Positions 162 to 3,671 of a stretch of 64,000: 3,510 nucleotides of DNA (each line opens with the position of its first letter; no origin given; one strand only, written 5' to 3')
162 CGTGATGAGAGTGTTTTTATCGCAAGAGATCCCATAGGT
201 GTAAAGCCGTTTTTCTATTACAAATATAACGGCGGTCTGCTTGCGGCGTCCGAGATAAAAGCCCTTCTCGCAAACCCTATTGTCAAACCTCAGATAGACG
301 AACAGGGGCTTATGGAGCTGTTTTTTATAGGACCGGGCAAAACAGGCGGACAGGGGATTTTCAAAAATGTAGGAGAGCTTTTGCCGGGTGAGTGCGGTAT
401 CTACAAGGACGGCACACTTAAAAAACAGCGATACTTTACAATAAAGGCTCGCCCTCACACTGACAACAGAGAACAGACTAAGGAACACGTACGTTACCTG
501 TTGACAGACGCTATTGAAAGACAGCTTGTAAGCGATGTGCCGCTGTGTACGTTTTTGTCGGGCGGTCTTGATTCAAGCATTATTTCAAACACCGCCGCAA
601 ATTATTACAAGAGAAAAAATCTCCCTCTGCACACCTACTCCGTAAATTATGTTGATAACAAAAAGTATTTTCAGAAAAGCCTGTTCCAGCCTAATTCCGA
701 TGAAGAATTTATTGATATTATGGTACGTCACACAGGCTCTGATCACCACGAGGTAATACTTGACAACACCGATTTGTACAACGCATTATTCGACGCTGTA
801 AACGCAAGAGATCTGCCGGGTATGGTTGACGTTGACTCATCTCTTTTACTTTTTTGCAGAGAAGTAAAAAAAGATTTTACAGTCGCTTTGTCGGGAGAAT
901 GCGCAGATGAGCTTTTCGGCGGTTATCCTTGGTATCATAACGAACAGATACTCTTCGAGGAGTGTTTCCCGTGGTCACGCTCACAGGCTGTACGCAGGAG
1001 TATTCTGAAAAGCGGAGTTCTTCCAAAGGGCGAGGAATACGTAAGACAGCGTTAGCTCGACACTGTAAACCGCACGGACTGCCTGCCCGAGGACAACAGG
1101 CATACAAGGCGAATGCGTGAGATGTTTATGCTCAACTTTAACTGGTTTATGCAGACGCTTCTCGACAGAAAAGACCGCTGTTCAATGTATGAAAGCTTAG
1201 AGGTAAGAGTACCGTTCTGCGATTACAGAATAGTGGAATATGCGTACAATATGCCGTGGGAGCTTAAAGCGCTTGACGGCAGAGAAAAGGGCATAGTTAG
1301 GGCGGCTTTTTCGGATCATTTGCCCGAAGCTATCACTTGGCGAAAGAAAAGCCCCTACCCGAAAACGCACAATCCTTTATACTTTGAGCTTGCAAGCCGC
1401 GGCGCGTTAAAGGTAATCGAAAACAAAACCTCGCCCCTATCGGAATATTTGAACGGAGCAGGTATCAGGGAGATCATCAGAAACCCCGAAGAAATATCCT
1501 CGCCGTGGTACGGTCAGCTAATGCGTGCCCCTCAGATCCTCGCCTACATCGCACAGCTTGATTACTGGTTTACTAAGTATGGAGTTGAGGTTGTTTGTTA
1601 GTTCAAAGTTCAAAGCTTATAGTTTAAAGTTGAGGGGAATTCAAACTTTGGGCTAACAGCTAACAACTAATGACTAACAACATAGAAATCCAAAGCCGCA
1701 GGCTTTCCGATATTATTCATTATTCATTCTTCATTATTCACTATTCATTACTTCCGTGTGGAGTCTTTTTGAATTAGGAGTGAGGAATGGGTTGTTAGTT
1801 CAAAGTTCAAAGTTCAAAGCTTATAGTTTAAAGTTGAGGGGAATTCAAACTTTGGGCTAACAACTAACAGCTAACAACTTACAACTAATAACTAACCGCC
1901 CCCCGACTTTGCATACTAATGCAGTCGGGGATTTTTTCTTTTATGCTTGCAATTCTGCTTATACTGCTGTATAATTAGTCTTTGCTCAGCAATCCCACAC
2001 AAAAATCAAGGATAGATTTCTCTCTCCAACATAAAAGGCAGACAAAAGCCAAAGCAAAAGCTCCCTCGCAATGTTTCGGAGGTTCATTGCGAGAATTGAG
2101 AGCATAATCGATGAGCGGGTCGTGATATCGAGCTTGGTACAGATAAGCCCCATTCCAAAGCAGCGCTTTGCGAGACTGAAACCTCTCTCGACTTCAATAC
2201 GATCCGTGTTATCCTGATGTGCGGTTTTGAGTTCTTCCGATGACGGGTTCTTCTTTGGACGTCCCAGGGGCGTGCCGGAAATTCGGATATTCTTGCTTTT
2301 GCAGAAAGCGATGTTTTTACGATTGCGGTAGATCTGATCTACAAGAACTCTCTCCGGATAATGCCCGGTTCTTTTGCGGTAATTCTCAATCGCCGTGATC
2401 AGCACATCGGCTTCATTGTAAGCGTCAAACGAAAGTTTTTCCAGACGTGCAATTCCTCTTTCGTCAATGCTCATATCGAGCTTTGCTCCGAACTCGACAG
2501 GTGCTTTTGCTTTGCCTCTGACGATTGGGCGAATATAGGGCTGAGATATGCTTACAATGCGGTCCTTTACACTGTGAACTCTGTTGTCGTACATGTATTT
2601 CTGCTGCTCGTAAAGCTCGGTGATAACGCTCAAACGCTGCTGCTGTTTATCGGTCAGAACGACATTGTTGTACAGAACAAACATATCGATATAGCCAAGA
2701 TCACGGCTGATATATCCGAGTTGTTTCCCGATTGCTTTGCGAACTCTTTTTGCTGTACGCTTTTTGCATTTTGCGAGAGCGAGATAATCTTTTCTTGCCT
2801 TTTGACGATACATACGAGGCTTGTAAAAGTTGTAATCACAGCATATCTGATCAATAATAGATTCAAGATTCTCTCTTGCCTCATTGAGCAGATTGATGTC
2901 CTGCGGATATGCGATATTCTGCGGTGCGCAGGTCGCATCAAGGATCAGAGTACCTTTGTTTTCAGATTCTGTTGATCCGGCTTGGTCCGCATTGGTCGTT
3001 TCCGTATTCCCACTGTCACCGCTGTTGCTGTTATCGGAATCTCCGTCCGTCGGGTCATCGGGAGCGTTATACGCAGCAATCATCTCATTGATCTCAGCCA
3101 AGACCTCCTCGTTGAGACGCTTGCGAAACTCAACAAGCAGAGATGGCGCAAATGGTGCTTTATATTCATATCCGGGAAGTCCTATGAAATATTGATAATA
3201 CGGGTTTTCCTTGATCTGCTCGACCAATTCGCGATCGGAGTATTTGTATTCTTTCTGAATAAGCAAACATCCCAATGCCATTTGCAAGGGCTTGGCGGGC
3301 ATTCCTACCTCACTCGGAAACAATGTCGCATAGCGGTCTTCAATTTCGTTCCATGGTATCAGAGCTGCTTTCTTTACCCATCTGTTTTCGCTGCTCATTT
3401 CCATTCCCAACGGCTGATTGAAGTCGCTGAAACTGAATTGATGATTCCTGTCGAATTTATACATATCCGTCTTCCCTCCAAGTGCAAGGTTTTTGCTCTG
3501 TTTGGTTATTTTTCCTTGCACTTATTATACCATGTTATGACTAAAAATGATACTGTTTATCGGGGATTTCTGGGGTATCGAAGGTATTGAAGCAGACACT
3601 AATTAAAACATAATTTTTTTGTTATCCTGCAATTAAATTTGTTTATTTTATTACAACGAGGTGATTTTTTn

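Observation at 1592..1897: An intergenic repeat family assembled from several different tandem heptamers occurs four times in 64 kb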

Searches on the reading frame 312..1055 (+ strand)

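Call 14: search_protein_families(library=pfam, proteins=[window:312-1055:+])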
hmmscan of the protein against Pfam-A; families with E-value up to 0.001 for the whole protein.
window:312-1055:+ (247 aa): 1 family
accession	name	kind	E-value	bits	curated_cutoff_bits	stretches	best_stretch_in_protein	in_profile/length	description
PF00733.27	Asn_synthase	-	1.4e-45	157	21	1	59-232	1-162/354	Asparagine synthase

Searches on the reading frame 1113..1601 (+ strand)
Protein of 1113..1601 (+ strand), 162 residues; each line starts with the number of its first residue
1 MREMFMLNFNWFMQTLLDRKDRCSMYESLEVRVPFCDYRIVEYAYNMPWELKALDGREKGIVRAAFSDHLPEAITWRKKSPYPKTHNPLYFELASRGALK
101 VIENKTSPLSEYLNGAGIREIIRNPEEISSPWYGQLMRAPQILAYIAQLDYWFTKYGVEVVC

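Call 14: search_protein_families(library=pfam, proteins=[window:1113-1601:+])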
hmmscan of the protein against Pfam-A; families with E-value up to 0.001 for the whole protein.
window:1113-1601:+ (162 aa): 1 family
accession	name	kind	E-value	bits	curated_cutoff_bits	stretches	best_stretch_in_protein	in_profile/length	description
PF00733.27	Asn_synthase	-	4.7e-35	122.3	21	1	1-153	207-353/354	Asparagine synthase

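Call 106: find_homologous_proteins(query=window:1113-1601:+, max_evalue=1e-30)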
Query window:1113-1601:+ (162 aa): 2605 proteins with E <= 1e-30 among 2998 candidates; the best 120 are listed.
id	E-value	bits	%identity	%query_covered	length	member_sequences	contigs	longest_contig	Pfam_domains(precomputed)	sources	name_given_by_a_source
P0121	4.6e-82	292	78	99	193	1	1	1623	PF00733.28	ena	-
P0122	1.4e-74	268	71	99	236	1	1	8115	PF00733.28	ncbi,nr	ncbi:asparagine synthase [Clostridia bacterium]|nr:asparagine synthase [Clostridia bacterium]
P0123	6.7e-73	262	69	97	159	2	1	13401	PF00733.28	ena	-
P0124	3.5e-72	260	67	99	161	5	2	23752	PF00733.28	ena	-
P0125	5.1e-72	259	70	99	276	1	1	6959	PF00733.28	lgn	-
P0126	9.1e-72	258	70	99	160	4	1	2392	PF00733.28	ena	-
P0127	4.3e-71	256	71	98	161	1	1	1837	PF00733.28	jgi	jgi:asparagine synthase (glutamine-hydrolysing)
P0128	1.5e-70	254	67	99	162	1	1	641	PF00733.28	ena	-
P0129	1.8e-70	254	68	99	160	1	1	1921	PF00733.28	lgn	-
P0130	2.1e-70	254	72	99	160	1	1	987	PF00733.28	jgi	-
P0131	2.6e-70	254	70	99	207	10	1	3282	PF00733.28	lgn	-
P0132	3.0e-70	253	68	99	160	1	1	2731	PF00733.28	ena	-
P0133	4.0e-70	253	68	99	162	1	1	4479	PF00733.28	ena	-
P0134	4.9e-70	253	69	99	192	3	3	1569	PF00733.28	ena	-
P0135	9.2e-70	252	70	99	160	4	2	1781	PF00733.28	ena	-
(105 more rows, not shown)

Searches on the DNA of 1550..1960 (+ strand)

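Call 55: search_rna_families(source=window, start=1550, end=1960, threshold=evalue, max_evalue=10)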
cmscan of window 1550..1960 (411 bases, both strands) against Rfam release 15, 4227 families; matches with E-value up to 10: 8.
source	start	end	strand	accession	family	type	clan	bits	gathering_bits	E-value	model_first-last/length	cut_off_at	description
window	1791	1864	+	RF04172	MIR8675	Gene; miRNA;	-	19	90.8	0.59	25-72/95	no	MIR8675 microRNA precursor family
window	1790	1866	+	RF00852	mir-231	Gene; miRNA;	-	16.1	50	2.4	1-80/80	no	mir-231 microRNA precursor family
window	1790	1872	+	RF03498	mir-3145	Gene; miRNA;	-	15.8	98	3.4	1-84/84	no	mir-3145 microRNA precursor family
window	1775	1843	+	RF01073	GP_knot1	Cis-reg;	-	15.5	67.7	1.8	1-62/62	no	Gag/pol translational readthrough site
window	1596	1658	+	RF04172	MIR8675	Gene; miRNA;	-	14.7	90.8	8.7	27-70/95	no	MIR8675 microRNA precursor family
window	1790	1865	+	RF03743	MIR7696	Gene; miRNA;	-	14.4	83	8.6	1-88/88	no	MIR7696 microRNA precursor family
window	1717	1760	-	RF01662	ceN89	Gene; snRNA; snoRNA; CD-box;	-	14.3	48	4.3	30-74/78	no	Caenorhabditis snoRNA ceN89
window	1766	1886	+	RF00614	SNORA11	Gene; snRNA; snoRNA; HACA-box;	-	13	36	4.5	1-129/129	no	Small nucleolar RNA SNORA11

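Call 57: search_dna_similar(query=window:1592-1940:+, collection=plasmids, mode=distant, max_evalue=0.01)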
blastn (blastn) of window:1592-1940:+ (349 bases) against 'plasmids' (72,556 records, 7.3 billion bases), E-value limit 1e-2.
Records with a match: 1; places in all: 2; records where one place covers at least 80% of the query: 0.
Best place of each record, by identity: 80-90% 1.
By first word of the organism name: Pseudanabaena 1.
By predicted mobility (MOB-suite, as given by PLSDB): non-mobilizable 1.
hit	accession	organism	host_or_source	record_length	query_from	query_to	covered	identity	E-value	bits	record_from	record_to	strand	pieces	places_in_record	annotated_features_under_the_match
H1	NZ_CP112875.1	Pseudanabaena galeata CCNP1313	-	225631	265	309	13%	84.4%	2e-3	51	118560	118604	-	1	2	none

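Call 58: search_dna_similar(query=window:1592-1940:+, collection=phages, mode=distant, max_evalue=0.01)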
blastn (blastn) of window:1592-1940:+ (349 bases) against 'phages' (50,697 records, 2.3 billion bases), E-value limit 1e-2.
Records with a match: 10; places in all: 10; records where one place covers at least 80% of the query: 0.
Best place of each record, by identity: 80-90% 10.
By first word of the organism name: Salmonella 4; Acinetobacter 2; Cronobacter 2; Escherichia 1; Enterobacter 1.
By host as written in the record: Acinetobacter baumannii DSM 30007 2; Cronobacter sakazakii 2; Salmonella enteritidis 2; - 2; Escherichia coli ST131 O25b:H4:K1 1; Enterobacter cloacae CEMTC2064 1.
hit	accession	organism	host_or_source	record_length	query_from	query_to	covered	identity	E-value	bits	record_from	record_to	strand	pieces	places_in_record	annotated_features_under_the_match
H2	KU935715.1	Acinetobacter phage vB_AbaM_ME3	Acinetobacter baumannii DSM 30007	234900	206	246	12%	85.4%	8e-3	46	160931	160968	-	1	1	none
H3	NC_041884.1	Acinetobacter phage vB_AbaM_ME3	Acinetobacter baumannii DSM 30007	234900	206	246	12%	85.4%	8e-3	46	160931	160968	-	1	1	none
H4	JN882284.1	Cronobacter phage vB_CsaM_GAP31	Cronobacter sakazakii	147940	208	246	11%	87.2%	2e-3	49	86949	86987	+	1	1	none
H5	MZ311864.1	Escherichia phage vB_EcoM_LNA4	Escherichia coli ST131 O25b:H4:K1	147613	208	246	11%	87.2%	2e-3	49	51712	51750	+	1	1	record has no annotation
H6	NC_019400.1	Cronobacter phage vB_CsaM_GAP31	Cronobacter sakazakii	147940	208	246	11%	87.2%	2e-3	49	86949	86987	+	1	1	none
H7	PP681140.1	Enterobacter phage EC152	Enterobacter cloacae CEMTC2064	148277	208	246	11%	87.2%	2e-3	49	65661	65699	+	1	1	none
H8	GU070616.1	Salmonella phage PVPSE1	Salmonella enteritidis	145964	205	242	11%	86.8%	8e-3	47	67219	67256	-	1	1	none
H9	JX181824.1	Salmonella phage SSE121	Baltimore Harbor water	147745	205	242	11%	86.8%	8e-3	47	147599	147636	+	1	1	none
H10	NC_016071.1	Salmonella phage PVPSE1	Salmonella enteritidis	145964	205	242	11%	86.8%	8e-3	47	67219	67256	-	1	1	none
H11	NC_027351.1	Salmonella phage SSE121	Baltimore Harbor water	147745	205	242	11%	86.8%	8e-3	47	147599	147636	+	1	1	none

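Call 59: get_annotated_region(hit=H1, flank=600)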
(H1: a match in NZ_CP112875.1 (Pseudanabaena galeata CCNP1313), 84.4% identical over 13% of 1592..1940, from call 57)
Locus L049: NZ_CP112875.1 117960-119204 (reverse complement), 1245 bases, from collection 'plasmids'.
description: Pseudanabaena galeata CCNP1313 plasmid pPg_01, complete sequence
organism: Pseudanabaena galeata CCNP1313 (NCBI taxid 2602720)
taxonomy: Bacteria; Cyanobacteriota; Cyanophyceae; Pseudanabaenales; Pseudanabaenaceae; Pseudanabaena; Pseudanabaena galeata; Pseudanabaena galeata CCNP1313
host: -; source: -; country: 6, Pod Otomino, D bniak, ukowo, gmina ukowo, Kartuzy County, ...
typing (MOB-suite, as given by PLSDB): non-mobilizable
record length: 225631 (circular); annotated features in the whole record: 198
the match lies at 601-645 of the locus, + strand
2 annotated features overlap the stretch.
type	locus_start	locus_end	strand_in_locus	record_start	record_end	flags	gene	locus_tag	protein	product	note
CDS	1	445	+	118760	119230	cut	-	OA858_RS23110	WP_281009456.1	hypothetical protein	-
CDS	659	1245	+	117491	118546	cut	-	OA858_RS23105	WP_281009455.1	DUF6744 family protein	-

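Call 60: get_annotated_region(hit=H4, flank=400)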
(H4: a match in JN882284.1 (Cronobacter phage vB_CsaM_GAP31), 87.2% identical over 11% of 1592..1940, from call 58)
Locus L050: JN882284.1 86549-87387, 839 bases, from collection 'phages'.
description: Cronobacter phage vB_CsaM_GAP31, complete genome.
organism: Cronobacter phage vB_CsaM_GAP31 (NCBI taxid 1141135)
taxonomy: Viruses; Duplodnaviria; Heunggongvirae; Uroviricota; Caudoviricetes; Vequintavirinae; Seunavirus; Seunavirus GAP31
host: Cronobacter sakazakii; source: -; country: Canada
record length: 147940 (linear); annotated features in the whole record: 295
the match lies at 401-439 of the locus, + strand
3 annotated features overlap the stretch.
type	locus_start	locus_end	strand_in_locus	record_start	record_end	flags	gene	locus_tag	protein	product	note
CDS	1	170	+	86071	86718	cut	-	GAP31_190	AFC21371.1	hypothetical protein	similar to ADP02478.1 conserved hypothetical protein [Salmonella phage PVP-SE1]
tRNA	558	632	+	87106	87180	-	-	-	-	tRNA-Thr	-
tRNA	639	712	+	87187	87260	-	-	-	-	tRNA-Arg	-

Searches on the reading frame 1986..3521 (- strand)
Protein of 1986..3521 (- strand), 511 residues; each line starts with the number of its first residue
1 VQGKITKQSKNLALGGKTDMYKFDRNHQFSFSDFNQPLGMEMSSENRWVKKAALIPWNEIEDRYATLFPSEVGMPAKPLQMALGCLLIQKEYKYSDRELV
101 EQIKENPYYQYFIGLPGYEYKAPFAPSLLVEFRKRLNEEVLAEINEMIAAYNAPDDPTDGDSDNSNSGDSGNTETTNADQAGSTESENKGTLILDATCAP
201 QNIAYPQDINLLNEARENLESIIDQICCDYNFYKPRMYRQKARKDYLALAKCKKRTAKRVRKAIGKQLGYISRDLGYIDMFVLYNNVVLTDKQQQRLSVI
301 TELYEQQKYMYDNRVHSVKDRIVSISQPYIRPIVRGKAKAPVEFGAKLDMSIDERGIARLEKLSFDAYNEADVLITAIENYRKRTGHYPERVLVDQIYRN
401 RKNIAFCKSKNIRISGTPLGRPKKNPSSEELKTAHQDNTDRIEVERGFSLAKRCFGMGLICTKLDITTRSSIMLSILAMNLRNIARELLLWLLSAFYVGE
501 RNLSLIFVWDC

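Call 14: search_protein_families(library=pfam, proteins=[window:1986-3521:-])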
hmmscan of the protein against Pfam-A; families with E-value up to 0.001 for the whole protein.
window:1986-3521:- (511 aa): 2 families
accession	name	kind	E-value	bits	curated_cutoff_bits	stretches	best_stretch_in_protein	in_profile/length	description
PF13586.12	DDE_Tnp_1_2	-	3.2e-18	66.4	29.2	1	392-482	1-86/86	Transposase DDE domain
PF05598.16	DUF772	-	1e-16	61.1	23.1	1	73-143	1-69/74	Transposase domain (DUF772)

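Call 38: find_encoding_contigs(protein=window:1986-3464:-, flank=10000, max_places=10)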
Protein window:1986-3464:- (492 aa): 9 contigs read that carry it; 7 places shown.
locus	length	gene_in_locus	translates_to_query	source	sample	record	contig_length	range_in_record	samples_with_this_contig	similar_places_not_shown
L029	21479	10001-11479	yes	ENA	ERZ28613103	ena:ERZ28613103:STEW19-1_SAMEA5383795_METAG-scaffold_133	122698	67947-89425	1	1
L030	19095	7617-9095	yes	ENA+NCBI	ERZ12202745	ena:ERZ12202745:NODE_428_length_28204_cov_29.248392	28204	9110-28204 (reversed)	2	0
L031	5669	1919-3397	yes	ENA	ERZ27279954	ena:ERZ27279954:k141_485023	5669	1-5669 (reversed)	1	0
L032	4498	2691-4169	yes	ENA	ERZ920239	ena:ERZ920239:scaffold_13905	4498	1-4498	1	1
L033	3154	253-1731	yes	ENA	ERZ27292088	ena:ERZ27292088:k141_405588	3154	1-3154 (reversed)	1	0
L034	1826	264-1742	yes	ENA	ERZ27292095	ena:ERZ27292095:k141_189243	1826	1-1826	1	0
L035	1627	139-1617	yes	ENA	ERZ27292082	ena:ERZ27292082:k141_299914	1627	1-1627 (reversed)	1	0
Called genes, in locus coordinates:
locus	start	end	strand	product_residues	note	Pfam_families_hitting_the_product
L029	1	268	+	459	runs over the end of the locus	PF00079:Serpin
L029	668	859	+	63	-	-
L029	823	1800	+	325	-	PF00404:Dockerin_1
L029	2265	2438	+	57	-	-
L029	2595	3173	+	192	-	-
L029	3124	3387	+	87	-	-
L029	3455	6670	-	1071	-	-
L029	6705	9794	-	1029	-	PF00404:Dockerin_1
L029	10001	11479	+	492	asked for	PF05598:DUF772, PF13586:DDE_Tnp_1_2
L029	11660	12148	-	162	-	PF00733:Asn_synthase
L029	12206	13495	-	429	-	PF13522:GATase_6, PF13537:GATase_7, PF00733:Asn_synthase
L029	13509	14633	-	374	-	-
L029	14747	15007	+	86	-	PF07873:YabP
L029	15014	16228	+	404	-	PF06898:YqfD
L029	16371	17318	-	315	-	PF04055:Radical_SAM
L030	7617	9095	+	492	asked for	PF05598:DUF772, PF13586:DDE_Tnp_1_2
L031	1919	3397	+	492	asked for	PF05598:DUF772, PF13586:DDE_Tnp_1_2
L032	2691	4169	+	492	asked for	PF05598:DUF772, PF13586:DDE_Tnp_1_2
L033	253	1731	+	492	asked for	PF05598:DUF772, PF13586:DDE_Tnp_1_2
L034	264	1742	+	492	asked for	PF05598:DUF772, PF13586:DDE_Tnp_1_2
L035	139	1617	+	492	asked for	PF05598:DUF772, PF13586:DDE_Tnp_1_2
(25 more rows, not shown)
